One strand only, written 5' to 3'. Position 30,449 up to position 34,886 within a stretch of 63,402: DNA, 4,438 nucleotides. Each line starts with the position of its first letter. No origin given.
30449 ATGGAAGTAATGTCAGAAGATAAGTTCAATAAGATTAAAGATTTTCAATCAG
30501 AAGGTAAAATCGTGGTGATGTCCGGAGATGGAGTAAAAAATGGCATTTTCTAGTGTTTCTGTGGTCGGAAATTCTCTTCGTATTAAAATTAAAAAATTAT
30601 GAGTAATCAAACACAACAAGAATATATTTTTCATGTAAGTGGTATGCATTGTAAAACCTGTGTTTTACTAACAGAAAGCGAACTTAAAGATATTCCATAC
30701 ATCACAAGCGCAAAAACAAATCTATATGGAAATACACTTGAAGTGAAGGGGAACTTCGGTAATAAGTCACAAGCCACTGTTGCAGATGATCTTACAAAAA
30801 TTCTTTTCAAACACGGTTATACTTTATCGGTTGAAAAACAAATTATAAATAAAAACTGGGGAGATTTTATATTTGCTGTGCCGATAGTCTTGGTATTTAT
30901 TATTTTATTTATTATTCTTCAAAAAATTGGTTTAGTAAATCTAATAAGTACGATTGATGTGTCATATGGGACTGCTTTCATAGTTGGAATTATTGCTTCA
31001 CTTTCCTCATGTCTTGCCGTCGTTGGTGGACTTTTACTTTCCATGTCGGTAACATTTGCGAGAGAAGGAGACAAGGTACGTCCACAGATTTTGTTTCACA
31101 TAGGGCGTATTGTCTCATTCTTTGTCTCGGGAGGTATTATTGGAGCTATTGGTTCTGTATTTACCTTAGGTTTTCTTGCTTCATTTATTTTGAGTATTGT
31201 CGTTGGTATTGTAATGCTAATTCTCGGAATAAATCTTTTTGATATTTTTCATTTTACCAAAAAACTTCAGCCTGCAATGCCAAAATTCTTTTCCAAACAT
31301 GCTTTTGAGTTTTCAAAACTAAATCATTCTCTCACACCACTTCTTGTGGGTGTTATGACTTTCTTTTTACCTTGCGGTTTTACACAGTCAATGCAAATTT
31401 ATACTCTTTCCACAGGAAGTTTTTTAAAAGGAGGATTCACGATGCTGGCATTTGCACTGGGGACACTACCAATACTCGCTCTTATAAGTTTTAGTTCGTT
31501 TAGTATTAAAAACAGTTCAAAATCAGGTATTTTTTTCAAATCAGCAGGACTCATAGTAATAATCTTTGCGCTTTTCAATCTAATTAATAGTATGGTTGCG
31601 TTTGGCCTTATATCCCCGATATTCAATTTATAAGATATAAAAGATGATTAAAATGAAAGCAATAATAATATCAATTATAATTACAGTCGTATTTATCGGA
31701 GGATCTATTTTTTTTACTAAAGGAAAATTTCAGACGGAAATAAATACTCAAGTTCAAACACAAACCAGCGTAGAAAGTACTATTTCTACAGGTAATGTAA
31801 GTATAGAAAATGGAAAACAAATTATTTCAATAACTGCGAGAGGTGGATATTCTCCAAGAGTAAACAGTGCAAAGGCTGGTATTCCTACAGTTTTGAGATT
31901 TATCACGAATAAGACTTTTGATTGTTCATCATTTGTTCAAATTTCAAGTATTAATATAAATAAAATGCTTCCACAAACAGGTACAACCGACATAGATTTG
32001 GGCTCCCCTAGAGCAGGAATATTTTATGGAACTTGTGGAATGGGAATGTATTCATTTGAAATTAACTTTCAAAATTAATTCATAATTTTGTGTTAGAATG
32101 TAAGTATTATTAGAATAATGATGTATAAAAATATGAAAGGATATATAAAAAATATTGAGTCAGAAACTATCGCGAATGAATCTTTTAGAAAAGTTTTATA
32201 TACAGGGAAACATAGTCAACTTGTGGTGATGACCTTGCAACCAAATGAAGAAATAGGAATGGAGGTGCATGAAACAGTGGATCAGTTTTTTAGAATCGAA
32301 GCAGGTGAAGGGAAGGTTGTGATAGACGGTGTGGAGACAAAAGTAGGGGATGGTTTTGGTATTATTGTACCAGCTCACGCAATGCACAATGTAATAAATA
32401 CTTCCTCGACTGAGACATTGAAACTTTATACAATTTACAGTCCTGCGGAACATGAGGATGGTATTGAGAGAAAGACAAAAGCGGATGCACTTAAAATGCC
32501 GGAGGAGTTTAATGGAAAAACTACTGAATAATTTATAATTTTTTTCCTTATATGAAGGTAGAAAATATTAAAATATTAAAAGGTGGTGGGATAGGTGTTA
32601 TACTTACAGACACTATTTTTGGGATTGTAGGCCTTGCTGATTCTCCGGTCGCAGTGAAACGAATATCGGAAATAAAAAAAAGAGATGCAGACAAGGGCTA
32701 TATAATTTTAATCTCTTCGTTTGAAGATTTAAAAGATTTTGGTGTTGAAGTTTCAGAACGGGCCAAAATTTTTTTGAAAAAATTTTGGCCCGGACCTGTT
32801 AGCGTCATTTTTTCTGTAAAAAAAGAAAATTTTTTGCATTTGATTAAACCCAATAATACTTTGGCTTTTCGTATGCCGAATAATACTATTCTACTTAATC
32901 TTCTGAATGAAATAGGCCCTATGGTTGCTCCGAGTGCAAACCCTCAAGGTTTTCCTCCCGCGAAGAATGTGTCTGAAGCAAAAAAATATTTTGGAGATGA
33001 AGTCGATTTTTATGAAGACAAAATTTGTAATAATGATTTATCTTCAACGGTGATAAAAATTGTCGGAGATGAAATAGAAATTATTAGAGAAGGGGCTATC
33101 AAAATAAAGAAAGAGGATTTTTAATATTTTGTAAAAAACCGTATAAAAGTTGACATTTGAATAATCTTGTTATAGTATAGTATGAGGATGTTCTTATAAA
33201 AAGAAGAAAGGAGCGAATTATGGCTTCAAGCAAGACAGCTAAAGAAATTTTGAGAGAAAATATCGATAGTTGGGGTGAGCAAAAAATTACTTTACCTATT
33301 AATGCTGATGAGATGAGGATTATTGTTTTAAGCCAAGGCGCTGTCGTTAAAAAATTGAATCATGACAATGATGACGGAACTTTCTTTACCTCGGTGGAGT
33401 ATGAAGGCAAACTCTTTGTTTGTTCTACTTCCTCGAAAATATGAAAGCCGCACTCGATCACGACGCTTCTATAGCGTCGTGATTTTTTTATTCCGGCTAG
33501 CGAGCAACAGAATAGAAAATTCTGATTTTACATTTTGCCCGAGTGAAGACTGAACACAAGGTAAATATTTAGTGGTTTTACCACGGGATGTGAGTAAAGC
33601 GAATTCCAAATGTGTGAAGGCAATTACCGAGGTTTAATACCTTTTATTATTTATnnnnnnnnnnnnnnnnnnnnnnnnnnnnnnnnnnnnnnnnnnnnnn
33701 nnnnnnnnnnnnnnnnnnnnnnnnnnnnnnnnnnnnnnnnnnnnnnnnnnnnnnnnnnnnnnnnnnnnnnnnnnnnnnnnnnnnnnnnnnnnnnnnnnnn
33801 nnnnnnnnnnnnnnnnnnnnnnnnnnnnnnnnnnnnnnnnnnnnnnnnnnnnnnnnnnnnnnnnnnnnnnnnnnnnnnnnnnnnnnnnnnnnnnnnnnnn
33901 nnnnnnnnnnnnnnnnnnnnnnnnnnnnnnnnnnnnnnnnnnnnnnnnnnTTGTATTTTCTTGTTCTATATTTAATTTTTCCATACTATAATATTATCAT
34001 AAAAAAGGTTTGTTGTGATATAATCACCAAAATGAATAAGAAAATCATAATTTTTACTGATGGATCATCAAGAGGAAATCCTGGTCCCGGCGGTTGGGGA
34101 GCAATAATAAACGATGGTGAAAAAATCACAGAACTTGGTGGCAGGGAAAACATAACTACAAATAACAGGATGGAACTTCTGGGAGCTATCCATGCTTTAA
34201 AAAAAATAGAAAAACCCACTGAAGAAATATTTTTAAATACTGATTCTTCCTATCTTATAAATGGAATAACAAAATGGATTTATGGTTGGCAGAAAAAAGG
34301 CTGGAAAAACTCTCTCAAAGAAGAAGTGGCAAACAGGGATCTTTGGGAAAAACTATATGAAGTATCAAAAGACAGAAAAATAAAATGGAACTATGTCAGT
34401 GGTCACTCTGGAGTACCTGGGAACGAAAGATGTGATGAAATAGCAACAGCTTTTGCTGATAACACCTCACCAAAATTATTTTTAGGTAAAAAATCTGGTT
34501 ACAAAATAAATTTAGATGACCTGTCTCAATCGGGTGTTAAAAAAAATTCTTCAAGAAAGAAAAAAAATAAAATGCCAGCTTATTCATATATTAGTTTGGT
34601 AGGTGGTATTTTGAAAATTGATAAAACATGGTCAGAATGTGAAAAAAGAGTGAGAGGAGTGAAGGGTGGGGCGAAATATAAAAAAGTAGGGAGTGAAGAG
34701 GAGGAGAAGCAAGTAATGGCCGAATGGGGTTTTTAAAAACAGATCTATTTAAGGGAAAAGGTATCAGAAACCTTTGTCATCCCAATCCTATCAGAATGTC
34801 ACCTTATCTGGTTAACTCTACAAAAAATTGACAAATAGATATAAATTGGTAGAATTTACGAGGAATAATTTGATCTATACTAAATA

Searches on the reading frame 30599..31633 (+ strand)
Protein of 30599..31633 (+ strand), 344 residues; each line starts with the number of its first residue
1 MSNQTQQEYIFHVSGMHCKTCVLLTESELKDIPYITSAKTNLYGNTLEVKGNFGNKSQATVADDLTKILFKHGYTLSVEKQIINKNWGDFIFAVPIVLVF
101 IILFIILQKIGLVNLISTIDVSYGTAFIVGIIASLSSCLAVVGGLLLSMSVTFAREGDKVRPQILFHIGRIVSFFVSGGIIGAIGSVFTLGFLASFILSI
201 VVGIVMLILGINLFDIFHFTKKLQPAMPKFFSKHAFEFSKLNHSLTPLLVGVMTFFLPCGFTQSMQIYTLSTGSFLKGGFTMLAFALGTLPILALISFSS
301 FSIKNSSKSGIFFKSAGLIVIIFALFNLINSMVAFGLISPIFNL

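Call 109: search_protein_families(library=pfam, proteins=[window:30599-31633:+], max_evalue=0.0001)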
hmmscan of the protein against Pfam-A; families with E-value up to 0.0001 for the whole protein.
window:30599-31633:+ (344 aa): 2 families
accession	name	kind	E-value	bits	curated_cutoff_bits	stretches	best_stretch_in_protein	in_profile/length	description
PF13386.12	DsbD_2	-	3.7e-31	109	24.9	1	125-324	1-197/199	Cytochrome C biogenesis protein transmembrane region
PF00403.32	HMA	-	1.5e-06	29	24.8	1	11-55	2-43/62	Heavy-metal-associated domain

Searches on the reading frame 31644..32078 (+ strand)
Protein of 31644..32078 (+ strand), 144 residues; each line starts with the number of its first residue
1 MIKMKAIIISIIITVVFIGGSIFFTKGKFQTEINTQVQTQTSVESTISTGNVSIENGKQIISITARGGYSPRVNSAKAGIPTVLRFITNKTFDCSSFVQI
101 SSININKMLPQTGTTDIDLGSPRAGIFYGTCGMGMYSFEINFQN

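Call 110: search_protein_families(library=pfam, proteins=[window:31644-32078:+], max_evalue=0.0001)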
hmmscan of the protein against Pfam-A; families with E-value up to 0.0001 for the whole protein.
window:31644-32078:+ (144 aa): 1 family
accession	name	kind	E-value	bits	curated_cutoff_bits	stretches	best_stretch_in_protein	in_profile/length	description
PF13473.12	Cupredoxin_1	-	3.2e-06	27.5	27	1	55-136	17-97/104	Cupredoxin-like domain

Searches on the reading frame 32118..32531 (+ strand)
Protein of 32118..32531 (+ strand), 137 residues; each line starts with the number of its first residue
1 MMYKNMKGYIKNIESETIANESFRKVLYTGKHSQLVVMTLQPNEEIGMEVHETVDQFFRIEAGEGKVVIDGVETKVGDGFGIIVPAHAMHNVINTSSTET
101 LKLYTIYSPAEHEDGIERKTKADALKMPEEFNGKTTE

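Call 110: search_protein_families(library=pfam, proteins=[window:32118-32531:+], max_evalue=0.0001)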
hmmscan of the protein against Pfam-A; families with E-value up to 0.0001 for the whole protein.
window:32118-32531:+ (137 aa): 1 family
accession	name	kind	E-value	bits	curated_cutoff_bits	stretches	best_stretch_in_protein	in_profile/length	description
PF07883.17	Cupin_2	-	1.4e-14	54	27.2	1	37-107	2-70/70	Cupin domain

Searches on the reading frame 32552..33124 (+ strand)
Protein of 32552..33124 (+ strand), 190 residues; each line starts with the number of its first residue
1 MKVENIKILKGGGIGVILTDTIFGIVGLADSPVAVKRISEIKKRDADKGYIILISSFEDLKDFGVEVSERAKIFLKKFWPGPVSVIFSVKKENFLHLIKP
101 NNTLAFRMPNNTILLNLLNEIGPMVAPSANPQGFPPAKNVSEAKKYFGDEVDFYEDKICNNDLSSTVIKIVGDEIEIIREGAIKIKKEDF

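Call 110: search_protein_families(library=pfam, proteins=[window:32552-33124:+], max_evalue=0.0001)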
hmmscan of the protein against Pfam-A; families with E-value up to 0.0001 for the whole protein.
window:32552-33124:+ (190 aa): 1 family
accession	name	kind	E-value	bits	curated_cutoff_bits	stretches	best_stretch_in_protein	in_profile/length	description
PF01300.24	Sua5_yciO_yrdC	-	1.4e-42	145.6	25.1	1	8-181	2-178/178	Telomere recombination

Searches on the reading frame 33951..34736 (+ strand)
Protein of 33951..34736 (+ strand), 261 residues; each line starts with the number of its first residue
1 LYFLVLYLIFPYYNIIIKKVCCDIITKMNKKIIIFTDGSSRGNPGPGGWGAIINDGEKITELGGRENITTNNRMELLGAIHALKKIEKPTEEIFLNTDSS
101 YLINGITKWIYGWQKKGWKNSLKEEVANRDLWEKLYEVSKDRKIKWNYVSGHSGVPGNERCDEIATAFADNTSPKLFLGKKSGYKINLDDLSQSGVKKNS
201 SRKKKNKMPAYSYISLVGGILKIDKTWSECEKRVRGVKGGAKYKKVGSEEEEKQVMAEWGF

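Call 110: search_protein_families(library=pfam, proteins=[window:33951-34736:+], max_evalue=0.0001)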
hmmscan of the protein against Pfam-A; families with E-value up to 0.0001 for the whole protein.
window:33951-34736:+ (261 aa): 1 family
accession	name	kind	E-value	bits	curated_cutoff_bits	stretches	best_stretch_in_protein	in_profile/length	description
PF00075.30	RNase_H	-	4.3e-44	150.5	25.8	1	30-167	2-138/141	RNase H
